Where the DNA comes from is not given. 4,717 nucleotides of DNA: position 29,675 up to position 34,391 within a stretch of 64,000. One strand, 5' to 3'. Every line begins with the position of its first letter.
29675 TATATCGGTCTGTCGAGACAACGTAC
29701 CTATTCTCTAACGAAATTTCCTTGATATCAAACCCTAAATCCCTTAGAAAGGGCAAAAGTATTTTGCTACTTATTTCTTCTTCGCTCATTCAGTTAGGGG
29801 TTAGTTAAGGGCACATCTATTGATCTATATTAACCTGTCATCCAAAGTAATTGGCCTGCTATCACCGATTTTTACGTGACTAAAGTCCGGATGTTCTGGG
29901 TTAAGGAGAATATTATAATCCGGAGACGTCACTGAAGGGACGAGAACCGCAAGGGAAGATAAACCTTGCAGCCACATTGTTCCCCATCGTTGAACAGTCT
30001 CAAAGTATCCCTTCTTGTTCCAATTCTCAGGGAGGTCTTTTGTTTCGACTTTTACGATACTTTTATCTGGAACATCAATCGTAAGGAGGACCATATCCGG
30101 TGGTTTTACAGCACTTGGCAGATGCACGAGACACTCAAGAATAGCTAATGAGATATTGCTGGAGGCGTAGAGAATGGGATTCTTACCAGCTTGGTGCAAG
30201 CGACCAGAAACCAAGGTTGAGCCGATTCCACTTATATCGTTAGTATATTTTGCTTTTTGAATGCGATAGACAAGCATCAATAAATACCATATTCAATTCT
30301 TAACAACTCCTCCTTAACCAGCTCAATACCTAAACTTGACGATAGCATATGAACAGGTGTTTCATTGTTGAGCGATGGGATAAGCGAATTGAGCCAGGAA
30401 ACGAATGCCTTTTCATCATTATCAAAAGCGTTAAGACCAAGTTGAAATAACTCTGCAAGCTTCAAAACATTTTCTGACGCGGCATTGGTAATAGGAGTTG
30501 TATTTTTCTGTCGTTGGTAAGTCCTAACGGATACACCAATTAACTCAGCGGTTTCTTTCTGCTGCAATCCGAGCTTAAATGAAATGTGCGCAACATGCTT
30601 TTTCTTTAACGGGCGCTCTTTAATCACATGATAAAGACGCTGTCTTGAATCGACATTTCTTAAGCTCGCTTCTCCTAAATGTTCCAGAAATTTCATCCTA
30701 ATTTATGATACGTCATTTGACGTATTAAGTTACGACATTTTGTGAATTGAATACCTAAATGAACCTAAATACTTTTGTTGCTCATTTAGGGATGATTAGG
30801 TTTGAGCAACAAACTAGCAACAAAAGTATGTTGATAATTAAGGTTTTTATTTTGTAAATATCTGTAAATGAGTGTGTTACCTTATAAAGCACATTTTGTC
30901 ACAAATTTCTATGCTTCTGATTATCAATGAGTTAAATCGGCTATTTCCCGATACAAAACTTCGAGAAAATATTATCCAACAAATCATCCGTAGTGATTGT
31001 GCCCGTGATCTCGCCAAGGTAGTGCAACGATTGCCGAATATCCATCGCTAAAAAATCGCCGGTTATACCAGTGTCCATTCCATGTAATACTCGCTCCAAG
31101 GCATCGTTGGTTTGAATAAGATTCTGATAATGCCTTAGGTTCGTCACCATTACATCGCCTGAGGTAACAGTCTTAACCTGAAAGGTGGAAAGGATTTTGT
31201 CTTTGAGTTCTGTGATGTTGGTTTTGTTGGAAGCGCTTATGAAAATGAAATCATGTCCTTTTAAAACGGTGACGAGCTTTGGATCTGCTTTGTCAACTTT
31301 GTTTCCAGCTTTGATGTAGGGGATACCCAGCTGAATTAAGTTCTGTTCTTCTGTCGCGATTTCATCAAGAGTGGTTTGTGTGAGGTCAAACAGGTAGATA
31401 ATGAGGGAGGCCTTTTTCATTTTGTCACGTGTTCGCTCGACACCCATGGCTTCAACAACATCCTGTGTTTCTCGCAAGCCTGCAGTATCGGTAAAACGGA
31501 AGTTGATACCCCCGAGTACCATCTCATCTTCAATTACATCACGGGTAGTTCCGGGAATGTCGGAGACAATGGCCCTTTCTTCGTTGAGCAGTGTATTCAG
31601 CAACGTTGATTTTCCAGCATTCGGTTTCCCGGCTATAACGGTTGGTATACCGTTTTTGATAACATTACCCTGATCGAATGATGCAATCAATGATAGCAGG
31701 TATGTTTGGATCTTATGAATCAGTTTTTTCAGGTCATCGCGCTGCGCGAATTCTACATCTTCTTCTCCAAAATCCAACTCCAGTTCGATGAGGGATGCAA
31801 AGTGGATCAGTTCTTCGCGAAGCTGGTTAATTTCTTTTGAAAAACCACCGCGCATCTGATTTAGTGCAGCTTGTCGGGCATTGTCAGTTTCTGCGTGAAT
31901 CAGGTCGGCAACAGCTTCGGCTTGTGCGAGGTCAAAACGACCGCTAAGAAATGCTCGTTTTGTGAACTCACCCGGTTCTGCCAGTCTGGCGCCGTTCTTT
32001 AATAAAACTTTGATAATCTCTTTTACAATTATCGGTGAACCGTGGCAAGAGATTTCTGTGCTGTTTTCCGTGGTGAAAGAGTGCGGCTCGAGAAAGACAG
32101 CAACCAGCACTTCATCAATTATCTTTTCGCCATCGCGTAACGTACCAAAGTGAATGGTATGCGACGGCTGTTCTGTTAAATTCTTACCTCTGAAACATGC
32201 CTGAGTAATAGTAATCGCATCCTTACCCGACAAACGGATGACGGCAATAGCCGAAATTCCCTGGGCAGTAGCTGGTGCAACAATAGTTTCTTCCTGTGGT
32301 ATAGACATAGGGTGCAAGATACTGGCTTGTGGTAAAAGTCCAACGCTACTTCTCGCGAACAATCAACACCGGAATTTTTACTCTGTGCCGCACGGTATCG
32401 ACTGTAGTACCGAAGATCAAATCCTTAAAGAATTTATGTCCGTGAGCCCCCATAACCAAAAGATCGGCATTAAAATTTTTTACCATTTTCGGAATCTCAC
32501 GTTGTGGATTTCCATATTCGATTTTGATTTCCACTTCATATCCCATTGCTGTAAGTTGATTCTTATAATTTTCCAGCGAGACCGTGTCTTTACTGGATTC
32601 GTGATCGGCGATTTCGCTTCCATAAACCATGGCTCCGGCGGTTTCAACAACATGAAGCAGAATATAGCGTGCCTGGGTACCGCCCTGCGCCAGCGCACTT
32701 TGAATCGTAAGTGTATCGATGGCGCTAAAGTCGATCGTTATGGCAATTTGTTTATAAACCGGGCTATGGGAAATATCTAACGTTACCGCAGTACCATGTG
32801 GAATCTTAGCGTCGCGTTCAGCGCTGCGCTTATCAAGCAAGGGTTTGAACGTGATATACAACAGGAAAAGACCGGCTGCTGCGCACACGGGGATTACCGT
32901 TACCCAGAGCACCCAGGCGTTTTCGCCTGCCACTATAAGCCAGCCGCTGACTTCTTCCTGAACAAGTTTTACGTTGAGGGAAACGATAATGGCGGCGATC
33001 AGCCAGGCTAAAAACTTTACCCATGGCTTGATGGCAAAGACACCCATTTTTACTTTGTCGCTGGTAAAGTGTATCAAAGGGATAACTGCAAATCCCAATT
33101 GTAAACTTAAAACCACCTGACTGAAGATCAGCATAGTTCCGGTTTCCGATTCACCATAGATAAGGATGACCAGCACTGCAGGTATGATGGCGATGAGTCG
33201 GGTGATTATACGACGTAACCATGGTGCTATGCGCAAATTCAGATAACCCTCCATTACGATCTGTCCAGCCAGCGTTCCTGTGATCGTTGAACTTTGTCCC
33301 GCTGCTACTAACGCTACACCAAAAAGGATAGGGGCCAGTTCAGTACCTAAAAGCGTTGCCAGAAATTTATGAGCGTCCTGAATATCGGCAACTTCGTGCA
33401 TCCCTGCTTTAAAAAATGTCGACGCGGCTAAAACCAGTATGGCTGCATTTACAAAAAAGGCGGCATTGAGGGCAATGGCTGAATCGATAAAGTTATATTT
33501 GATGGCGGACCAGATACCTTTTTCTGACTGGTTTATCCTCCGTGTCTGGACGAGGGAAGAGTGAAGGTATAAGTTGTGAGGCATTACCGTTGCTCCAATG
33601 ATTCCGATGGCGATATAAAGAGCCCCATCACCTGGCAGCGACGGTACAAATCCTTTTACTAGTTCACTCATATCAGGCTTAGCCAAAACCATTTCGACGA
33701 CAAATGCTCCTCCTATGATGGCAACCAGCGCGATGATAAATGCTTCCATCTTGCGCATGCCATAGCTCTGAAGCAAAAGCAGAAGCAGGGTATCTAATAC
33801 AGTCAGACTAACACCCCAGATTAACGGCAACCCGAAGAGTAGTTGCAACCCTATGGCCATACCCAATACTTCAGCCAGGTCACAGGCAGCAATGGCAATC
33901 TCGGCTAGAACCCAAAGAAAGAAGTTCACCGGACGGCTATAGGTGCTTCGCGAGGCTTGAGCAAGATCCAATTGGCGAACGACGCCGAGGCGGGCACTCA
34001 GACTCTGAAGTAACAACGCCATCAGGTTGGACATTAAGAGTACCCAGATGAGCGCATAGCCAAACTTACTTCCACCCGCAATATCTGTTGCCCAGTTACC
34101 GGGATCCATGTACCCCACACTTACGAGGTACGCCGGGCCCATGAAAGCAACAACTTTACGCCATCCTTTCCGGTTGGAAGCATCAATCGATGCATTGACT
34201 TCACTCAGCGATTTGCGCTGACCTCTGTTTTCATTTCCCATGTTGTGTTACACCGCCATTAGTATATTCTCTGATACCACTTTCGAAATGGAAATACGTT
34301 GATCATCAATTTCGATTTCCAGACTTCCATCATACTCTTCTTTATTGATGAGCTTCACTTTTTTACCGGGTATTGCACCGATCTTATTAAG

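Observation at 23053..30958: Integrase-less island at the mnmE 3' end, bounded by an exact 18-bp repeat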

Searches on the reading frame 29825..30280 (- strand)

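Call 7: search_protein_families(library=pfam, proteins=[window:29825-30280:-])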
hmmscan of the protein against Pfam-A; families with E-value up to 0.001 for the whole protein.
window:29825-30280:- (151 aa): 1 family
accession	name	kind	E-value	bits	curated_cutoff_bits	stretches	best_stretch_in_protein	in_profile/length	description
PF08808.17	RES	-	9.9e-24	84.6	23.2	1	4-147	2-157/157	RES domain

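Call 67: search_protein_families(library=ncbifam, proteins=[window:29825-30280:-])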
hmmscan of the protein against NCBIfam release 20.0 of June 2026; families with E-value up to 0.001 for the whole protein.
window:29825-30280:- (151 aa): 1 family
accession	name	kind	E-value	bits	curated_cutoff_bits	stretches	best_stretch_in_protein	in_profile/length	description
NF049844.1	Res_ParT_toxin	subfamily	4.4e-41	140.1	110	1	5-150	1-147/147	type II RES/Xre toxin-antitoxin system toxin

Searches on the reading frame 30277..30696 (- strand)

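Call 7: search_protein_families(library=pfam, proteins=[window:30277-30696:-])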
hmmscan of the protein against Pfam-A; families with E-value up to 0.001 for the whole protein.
window:30277-30696:- (139 aa): 4 families
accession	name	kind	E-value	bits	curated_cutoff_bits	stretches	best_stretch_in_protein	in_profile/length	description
PF09722.15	Xre_MbcA_ParS_C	-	3.6e-10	40.1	24.5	1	93-137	7-51/51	Antitoxin Xre/MbcA/ParS C-terminal toxin-binding domain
PF20432.4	Xre-like-HTH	-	7.7e-08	33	25.8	1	30-81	10-62/63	Antitoxin Xre-like helix-turn-helix domain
PF01381.28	HTH_3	-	3e-05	24.4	23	1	41-88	7-52/55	Helix-turn-helix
PF15731.11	MqsA_antitoxin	-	0.00038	21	30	0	17-80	56-119/131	Antitoxin component of bacterial toxin-antitoxin system, MqsA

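Call 67: search_protein_families(library=ncbifam, proteins=[window:30277-30696:-])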
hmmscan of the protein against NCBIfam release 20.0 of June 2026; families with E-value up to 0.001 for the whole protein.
window:30277-30696:- (139 aa): 4 families
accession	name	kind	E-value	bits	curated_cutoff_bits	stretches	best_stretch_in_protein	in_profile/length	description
NF049845.1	Xre_ParS_antitoxin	subfamily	1.7e-27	95.7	90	1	31-139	3-111/112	type II RES/Xre toxin-antitoxin system antitoxin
TIGR02293.1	TAS_TIGR02293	hypoth_equivalog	2.1e-16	59.8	57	1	30-139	23-132/133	putative toxin-antitoxin system antitoxin component, TIGR02293 family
TIGR02937.1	sigma70-ECF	superfamily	0.0002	21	42.9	1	12-65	102-155/165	sigma-70 family RNA polymerase sigma factor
TIGR03830.1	CxxCG_CxxCG_HTH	subfamily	0.00077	19.2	61.8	0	20-81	55-116/127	type II TA system antitoxin MqsA family protein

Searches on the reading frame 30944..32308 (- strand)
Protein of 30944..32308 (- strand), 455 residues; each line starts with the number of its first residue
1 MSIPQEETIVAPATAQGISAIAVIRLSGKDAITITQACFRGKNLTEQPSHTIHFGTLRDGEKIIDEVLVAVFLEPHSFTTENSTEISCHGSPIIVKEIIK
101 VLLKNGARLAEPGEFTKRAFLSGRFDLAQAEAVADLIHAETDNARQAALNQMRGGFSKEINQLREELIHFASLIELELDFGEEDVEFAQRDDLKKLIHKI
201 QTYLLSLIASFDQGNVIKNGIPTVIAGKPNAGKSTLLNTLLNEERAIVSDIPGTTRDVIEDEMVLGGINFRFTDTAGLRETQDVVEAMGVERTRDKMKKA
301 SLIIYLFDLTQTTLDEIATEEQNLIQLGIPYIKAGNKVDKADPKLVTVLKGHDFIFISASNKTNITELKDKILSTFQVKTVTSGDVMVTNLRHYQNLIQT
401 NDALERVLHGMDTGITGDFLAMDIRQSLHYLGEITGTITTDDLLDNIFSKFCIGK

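Call 63: find_encoding_contigs(protein=window:30944-32308:-, flank=10000, max_places=8)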
Protein window:30944-32308:- (455 aa): 1 contig read that carries it; 1 place shown.
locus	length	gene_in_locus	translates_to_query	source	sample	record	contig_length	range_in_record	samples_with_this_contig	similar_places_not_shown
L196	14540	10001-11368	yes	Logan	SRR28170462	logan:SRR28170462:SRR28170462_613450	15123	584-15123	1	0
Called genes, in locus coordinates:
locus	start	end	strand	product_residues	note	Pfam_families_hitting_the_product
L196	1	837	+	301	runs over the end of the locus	PF02737:3HCDH_N, PF00725:3HCDH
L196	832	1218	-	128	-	PF01741:MscL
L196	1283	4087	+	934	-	PF08447:PAS_3, PF00989:PAS, PF08448:PAS_4 (weak), PF13188:PAS_8 (weak), PF13426:PAS_9, PF08447:PAS_3 (weak), PF02518:HATPase_c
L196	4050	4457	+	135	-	PF00072:Response_reg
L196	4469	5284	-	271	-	PF11306:DUF3108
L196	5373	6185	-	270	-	PF14805:THDPS_N_2, PF00132:Hexapep (weak), PF14602:Hexapep_2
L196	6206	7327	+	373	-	PF00534:Glycos_transf_1 (faint)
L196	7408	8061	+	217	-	PF01325:Fe_dep_repress, PF02742:Fe_dep_repr_C, PF04023:FeoA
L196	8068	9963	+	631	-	PF01566:Nramp, PF00582:Usp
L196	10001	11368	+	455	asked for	PF10396:TrmE_N, PF12631:MnmE_helical, PF01926:MMR_HSR1, PF02421:FeoB_N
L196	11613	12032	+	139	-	PF20432:Xre-like-HTH (weak), PF09722:Xre_MbcA_ParS_C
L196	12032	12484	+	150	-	PF08808:RES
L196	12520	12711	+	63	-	-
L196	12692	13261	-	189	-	PF00132:Hexapep, PF14602:Hexapep_2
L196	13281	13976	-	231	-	PF00165:HTH_AraC (faint), PF12833:HTH_18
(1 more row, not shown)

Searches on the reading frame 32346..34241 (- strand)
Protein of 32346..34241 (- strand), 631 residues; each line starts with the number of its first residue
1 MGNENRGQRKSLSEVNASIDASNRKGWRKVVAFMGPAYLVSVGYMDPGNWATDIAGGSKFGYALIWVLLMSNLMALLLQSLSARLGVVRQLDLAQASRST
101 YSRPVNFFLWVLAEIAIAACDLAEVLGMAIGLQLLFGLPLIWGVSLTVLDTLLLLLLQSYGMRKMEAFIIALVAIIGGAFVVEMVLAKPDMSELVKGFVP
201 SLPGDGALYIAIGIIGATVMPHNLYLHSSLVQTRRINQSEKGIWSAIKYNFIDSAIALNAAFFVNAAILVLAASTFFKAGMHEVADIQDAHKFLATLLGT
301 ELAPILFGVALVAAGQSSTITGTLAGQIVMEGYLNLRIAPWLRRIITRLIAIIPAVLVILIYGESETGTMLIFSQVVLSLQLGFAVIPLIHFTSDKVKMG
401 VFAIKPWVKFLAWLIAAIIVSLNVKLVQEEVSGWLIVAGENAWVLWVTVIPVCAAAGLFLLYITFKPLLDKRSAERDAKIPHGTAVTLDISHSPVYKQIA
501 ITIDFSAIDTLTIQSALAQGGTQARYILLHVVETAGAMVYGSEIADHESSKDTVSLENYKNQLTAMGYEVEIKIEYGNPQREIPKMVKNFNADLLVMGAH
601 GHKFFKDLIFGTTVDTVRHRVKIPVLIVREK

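Call 48: search_protein_families(library=pfam, proteins=[window:32346-34241:-])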
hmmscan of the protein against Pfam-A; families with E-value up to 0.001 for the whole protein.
window:32346-34241:- (631 aa): 2 families
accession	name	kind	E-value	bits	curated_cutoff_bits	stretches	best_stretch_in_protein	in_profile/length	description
PF01566.24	Nramp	-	1.1e-135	452.8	29.8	1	50-405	1-356/357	Natural resistance-associated macrophage protein-like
PF00582.32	Usp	-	6.3e-22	79.1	24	1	496-629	2-141/141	Universal stress protein family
